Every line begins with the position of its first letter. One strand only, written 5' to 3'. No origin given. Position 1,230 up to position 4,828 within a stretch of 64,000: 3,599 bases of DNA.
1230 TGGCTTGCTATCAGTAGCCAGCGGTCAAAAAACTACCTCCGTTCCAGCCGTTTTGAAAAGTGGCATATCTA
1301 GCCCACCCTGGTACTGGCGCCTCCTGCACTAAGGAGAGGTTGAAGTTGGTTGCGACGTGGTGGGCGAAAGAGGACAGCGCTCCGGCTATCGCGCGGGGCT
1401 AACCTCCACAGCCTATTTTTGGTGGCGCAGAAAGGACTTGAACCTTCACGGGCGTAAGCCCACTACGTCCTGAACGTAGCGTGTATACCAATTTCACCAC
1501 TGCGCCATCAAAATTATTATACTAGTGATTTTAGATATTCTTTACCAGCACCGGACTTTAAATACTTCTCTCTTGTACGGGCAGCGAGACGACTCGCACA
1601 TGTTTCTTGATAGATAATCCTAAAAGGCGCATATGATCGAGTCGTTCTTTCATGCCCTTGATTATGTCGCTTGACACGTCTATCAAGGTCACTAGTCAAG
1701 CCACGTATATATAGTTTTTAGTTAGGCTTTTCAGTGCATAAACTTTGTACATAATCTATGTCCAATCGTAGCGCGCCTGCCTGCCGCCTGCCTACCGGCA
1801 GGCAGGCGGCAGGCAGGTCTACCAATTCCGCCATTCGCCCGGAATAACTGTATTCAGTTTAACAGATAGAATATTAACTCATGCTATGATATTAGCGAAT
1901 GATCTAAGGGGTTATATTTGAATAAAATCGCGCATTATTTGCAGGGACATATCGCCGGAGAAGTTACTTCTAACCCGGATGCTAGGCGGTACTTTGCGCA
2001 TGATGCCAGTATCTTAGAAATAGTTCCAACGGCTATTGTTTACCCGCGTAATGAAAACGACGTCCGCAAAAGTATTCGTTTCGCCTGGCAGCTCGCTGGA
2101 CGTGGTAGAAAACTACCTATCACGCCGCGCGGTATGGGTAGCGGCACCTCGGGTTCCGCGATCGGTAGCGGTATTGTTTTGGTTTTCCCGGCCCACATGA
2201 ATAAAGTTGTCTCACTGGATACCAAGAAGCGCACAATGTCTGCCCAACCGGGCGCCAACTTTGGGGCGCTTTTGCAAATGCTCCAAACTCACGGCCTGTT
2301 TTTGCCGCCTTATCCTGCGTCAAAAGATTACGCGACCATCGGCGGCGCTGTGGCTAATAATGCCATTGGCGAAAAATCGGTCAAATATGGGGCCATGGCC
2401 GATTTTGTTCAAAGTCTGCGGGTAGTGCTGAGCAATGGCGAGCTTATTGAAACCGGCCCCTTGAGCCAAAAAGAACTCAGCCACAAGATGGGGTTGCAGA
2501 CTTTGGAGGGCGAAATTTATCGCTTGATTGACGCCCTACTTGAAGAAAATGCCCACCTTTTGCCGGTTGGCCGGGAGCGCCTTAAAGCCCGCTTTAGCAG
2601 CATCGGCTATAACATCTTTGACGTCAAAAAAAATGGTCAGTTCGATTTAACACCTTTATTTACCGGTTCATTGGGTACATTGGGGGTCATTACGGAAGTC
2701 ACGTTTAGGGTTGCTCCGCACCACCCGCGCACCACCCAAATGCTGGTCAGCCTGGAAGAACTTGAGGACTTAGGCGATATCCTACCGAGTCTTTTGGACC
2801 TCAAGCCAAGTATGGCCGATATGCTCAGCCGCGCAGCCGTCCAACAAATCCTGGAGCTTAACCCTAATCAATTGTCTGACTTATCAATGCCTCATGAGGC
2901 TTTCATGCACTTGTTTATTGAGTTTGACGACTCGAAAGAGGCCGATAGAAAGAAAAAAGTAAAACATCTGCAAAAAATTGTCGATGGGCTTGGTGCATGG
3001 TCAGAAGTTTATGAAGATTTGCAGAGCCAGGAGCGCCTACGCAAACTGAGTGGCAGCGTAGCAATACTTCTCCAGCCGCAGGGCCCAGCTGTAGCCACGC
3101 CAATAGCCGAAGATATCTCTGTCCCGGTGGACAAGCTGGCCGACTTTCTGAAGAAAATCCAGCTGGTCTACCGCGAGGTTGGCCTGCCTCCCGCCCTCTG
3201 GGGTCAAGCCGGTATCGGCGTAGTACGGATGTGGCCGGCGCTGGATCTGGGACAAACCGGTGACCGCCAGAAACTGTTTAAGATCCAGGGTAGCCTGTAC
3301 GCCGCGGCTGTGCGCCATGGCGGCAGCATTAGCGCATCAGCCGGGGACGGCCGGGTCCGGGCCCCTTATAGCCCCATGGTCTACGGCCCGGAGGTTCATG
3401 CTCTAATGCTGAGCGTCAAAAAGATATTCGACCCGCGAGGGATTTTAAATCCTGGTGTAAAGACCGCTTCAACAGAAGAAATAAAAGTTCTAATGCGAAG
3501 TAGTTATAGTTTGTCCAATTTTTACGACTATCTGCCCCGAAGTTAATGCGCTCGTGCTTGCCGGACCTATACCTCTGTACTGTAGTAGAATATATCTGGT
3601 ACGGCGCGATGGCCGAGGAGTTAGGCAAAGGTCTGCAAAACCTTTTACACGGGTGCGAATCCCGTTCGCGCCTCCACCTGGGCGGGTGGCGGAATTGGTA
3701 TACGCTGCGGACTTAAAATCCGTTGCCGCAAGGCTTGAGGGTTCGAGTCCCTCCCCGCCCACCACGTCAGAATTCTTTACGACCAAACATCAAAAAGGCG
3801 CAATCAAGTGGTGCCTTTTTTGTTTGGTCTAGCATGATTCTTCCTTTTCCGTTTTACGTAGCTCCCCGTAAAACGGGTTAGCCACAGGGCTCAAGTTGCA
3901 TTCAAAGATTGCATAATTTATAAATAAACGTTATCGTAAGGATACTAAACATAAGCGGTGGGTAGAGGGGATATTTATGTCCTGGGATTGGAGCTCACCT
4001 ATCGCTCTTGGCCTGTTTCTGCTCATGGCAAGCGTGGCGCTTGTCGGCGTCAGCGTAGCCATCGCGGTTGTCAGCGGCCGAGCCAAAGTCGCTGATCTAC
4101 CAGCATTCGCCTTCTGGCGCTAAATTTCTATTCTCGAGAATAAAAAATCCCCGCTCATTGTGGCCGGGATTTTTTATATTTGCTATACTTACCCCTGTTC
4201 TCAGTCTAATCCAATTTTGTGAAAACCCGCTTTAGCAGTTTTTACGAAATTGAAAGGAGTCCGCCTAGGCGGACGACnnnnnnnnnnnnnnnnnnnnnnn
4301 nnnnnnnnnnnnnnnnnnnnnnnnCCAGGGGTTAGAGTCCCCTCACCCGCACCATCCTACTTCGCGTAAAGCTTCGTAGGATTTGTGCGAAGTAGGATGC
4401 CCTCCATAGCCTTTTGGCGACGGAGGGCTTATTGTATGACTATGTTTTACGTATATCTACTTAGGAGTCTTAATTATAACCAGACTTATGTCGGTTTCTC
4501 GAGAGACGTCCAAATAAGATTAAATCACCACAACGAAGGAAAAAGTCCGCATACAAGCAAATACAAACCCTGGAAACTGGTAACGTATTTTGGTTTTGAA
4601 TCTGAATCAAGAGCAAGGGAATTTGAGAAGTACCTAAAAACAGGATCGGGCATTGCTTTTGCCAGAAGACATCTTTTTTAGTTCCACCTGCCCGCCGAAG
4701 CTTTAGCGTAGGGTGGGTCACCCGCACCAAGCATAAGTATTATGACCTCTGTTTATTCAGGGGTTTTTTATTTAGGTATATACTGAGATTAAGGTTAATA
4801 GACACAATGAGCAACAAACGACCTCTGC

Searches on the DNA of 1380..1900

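Call 57: search_rna_families(source=window, start=1380, end=1900, threshold=evalue, max_evalue=1)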
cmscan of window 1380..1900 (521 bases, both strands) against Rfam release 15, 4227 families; matches with E-value up to 1: 7.
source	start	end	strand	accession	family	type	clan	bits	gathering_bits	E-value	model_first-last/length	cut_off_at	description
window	1423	1506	-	RF00005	tRNA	Gene; tRNA;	CL00001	55.1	29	3.2e-11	1-71/71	no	tRNA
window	1778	1832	-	RF01677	P35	Gene; sRNA;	-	33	70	0.0027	1-62/62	no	Pseudomonas sRNA P35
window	1783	1810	-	RF01836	weev_FSE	Cis-reg; frameshift_element;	-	23.9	40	0.21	1-27/27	no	ribosomal frameshift site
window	1783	1810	+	RF01836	weev_FSE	Cis-reg; frameshift_element;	-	22.5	40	0.43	1-27/27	no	ribosomal frameshift site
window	1424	1506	-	RF01684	mascRNA-menRNA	Gene;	-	21.6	42.5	0.065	1-56/56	no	MALAT1-associated small cytoplasmic RNA/MEN beta RNA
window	1775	1819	-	RF03317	mir-4874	Gene; miRNA;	-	19.7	70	0.93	1-94/94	no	mir-4874 microRNA precursor family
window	1543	1607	-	RF01119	sR32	Gene; snRNA; snoRNA; CD-box;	-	12.3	40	0.89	1-57/57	no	Small nucleolar RNA sR32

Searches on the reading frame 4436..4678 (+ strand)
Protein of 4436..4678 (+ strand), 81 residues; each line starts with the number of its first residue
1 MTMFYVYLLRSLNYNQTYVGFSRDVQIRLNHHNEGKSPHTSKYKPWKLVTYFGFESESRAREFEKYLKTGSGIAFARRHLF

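Call 45: search_protein_families(library=ncbifam, proteins=[window:4436-4678:+], max_evalue=0.01)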
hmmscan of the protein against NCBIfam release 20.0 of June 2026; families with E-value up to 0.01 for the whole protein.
seq(81 aa): 0 families

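Call 46: search_protein_families(library=pfam, proteins=[window:4436-4678:+], max_evalue=0.01)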
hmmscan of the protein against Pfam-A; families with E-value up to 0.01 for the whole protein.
seq(81 aa): 1 family
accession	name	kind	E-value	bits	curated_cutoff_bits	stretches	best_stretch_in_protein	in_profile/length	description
PF01541.30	GIY-YIG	-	5.7e-16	59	22.6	1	3-69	1-70/78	GIY-YIG catalytic domain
